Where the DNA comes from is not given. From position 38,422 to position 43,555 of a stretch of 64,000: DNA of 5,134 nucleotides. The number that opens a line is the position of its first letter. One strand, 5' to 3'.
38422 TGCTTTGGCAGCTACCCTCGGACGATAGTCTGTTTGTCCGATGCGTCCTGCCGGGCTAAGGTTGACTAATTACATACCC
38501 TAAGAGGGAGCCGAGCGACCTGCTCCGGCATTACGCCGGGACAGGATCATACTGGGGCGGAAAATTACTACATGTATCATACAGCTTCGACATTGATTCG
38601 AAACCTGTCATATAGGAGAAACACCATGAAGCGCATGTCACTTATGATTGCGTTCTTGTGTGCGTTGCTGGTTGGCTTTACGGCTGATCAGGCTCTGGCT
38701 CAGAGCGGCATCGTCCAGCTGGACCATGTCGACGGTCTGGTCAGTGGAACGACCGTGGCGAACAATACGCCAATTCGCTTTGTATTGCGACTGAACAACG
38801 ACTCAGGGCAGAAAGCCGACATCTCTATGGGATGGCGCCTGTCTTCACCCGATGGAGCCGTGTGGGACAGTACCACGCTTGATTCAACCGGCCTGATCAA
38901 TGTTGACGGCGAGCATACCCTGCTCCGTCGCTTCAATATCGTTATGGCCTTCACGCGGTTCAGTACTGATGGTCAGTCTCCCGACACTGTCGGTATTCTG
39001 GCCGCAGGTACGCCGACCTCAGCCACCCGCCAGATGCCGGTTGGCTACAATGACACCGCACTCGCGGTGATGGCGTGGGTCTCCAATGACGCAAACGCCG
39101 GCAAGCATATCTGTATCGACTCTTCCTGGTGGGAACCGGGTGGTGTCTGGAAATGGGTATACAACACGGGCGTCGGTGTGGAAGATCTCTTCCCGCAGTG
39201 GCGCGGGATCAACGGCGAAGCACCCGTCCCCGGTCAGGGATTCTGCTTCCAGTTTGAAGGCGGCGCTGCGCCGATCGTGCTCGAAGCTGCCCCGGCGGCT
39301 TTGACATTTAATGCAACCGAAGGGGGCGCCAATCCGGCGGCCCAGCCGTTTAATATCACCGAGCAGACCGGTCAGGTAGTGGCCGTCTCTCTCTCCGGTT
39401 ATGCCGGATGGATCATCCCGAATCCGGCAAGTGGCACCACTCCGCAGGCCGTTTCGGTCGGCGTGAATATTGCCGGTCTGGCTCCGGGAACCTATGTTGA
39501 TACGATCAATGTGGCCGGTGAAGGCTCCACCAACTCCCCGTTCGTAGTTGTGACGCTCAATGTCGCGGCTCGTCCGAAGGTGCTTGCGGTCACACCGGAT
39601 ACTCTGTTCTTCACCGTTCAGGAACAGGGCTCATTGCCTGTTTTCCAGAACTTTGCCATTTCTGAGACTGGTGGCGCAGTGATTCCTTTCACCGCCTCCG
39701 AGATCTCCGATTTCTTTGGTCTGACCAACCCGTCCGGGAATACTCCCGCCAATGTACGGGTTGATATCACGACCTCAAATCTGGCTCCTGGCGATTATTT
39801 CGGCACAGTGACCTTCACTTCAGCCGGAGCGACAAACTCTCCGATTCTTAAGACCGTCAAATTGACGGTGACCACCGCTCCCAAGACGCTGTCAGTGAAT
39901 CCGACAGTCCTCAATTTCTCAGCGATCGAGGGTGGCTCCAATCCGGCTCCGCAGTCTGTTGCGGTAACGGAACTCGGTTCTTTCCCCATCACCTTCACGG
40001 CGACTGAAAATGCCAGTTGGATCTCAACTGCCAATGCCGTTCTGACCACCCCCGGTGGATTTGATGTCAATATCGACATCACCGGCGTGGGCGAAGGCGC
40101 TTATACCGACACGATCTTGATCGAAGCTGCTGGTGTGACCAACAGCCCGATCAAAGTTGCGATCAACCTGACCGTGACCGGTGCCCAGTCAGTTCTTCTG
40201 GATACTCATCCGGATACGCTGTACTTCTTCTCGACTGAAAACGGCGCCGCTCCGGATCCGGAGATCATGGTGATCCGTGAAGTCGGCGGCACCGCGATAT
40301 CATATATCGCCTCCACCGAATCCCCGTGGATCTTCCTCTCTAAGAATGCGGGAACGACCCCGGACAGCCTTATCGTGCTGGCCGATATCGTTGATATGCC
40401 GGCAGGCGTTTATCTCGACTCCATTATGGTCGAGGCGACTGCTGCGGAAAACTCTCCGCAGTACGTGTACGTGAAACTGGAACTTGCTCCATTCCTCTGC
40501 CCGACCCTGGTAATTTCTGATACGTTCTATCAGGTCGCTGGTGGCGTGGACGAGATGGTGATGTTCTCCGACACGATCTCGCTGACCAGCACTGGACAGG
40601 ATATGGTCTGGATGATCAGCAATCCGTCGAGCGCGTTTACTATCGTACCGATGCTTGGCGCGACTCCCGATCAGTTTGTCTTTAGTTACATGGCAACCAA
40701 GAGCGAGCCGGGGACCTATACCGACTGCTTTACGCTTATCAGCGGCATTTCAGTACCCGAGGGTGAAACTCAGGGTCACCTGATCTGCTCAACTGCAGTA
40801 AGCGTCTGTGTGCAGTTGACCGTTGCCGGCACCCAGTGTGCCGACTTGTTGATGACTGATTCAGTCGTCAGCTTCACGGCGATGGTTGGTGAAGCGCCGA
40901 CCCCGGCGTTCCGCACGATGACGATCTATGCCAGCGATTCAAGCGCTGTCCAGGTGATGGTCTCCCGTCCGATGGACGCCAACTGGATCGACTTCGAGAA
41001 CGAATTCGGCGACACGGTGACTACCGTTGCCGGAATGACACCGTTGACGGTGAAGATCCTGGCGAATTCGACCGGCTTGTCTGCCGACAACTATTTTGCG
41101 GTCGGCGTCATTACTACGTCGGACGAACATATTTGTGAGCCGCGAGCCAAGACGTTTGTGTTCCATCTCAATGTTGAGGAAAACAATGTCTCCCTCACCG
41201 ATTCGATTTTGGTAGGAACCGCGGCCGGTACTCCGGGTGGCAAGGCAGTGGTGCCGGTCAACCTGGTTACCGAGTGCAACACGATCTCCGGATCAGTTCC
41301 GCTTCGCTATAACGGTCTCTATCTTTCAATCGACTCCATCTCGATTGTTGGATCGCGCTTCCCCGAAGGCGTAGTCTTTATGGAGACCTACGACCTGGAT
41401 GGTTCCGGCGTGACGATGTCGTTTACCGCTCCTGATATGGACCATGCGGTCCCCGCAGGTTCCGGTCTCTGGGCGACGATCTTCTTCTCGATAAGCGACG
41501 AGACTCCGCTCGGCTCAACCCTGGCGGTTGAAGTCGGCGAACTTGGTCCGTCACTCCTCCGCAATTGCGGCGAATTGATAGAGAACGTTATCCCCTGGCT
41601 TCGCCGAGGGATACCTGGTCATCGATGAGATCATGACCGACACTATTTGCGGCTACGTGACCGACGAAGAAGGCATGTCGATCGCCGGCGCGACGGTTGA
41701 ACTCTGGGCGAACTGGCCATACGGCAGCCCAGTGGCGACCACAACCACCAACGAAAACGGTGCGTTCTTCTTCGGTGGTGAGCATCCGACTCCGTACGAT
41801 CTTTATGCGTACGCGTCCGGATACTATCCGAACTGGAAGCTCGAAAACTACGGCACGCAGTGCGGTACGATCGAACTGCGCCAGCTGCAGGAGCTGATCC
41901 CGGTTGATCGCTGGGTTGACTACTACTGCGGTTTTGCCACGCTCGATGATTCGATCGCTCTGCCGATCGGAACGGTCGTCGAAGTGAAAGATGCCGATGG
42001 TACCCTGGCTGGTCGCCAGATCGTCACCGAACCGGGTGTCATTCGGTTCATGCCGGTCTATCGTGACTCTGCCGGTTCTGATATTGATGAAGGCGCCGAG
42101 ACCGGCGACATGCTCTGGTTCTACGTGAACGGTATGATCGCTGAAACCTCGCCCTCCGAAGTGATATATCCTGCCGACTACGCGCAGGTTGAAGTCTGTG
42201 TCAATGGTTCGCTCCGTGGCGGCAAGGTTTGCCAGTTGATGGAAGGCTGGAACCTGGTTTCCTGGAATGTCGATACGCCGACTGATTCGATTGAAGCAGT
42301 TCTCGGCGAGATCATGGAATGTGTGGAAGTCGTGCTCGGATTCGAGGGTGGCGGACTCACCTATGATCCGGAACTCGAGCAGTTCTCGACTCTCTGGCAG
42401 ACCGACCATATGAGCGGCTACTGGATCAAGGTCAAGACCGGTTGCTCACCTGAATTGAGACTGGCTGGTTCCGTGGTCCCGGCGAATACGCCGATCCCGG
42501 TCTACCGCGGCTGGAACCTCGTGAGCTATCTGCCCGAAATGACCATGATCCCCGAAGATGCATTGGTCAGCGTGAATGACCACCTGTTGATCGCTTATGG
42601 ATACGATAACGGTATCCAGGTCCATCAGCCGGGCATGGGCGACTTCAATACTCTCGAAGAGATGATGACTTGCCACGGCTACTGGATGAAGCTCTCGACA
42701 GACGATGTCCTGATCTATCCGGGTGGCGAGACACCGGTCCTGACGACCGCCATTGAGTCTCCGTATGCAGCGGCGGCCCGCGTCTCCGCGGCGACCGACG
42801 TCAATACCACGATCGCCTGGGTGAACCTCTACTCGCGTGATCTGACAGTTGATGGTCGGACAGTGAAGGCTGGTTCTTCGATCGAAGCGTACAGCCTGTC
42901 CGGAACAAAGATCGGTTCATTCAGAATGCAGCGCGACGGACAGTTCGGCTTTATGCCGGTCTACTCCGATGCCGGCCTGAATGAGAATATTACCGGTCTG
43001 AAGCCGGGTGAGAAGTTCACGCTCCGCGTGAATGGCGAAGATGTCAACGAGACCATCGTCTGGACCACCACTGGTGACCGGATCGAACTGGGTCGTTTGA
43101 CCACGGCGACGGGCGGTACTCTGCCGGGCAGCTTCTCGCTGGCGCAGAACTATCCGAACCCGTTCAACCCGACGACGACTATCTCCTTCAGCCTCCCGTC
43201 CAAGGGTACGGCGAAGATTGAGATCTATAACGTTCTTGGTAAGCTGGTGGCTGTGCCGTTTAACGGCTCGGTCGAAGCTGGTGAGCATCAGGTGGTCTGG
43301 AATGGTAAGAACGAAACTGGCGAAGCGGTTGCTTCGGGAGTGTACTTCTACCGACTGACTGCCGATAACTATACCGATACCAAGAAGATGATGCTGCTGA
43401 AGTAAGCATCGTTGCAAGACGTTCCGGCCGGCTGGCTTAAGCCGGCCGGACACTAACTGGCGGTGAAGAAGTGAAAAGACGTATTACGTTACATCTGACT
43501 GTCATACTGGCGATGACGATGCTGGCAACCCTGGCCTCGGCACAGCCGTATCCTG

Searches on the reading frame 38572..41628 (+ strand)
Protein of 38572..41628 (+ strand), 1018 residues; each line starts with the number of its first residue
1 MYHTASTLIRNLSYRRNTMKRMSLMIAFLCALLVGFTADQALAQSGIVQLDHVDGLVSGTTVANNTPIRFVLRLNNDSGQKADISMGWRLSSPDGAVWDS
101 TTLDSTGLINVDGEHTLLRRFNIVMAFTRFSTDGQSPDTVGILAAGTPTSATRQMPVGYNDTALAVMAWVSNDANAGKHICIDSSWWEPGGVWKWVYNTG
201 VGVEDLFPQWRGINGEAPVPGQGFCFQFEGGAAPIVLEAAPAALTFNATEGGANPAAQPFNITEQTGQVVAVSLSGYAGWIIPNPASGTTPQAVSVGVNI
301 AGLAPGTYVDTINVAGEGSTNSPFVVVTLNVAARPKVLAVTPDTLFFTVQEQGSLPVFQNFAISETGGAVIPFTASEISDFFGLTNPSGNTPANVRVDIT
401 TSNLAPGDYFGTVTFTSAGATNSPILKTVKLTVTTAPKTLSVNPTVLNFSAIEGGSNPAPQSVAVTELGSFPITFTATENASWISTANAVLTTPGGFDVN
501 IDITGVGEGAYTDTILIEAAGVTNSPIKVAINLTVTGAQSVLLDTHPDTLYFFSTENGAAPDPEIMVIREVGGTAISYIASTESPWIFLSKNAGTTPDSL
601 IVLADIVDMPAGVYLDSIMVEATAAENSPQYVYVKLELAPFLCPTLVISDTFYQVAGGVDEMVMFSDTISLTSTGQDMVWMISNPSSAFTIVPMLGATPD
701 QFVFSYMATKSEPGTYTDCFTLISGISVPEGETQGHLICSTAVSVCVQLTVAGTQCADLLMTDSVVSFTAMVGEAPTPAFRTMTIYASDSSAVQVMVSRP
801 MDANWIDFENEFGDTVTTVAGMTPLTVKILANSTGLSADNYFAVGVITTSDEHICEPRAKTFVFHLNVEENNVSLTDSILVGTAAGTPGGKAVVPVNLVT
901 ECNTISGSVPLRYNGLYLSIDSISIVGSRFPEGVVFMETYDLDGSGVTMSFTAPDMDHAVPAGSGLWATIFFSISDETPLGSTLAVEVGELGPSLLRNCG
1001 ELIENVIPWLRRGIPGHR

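Call 84: search_protein_families(library=pfam, proteins=[window:38572-41628:+], max_evalue=0.001)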
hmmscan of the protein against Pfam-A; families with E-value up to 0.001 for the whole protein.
window:38572-41628:+ (1018 aa): 1 family
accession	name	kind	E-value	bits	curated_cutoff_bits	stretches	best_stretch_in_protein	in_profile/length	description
PF19190.6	BACON_2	-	1e-08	35.4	25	0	237-314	2-81/94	Viral BACON domain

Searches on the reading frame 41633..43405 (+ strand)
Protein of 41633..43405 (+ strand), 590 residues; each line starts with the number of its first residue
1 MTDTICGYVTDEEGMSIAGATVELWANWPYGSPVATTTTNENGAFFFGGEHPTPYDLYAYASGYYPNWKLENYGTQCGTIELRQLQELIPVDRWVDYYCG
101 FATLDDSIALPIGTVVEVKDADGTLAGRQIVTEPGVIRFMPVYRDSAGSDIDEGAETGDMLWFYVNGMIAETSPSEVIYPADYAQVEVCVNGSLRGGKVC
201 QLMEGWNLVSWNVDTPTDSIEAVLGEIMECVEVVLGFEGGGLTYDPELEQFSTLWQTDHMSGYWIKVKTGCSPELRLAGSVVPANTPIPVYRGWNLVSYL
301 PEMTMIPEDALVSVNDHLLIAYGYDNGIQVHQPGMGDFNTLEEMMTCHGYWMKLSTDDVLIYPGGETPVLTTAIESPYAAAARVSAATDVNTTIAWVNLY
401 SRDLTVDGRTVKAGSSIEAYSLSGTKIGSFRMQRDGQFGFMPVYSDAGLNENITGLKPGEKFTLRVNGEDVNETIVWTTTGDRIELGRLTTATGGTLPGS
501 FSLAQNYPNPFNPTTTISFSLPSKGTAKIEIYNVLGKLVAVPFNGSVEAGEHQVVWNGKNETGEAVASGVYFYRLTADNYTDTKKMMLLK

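Call 84: search_protein_families(library=pfam, proteins=[window:41633-43405:+], max_evalue=0.001)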
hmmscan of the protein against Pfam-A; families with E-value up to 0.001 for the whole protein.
window:41633-43405:+ (590 aa): 4 families
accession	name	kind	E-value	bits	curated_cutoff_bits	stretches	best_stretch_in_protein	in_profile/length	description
PF13620.12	CarboxypepD_reg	-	4.2e-10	40.3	32.3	1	4-68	1-63/82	Carboxypeptidase regulatory-like domain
PF13860.13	FlgD_ig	-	6e-10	39.4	27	1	515-578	10-76/79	FlgD Ig-like domain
PF18962.6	Por_Secre_tail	-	9.6e-10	39.1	27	1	507-587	2-74/75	Secretion system C-terminal sorting domain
PF13585.12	CHU_C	-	7.5e-06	26.4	27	1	526-585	28-81/86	CHU_C Type IX secretion signal domain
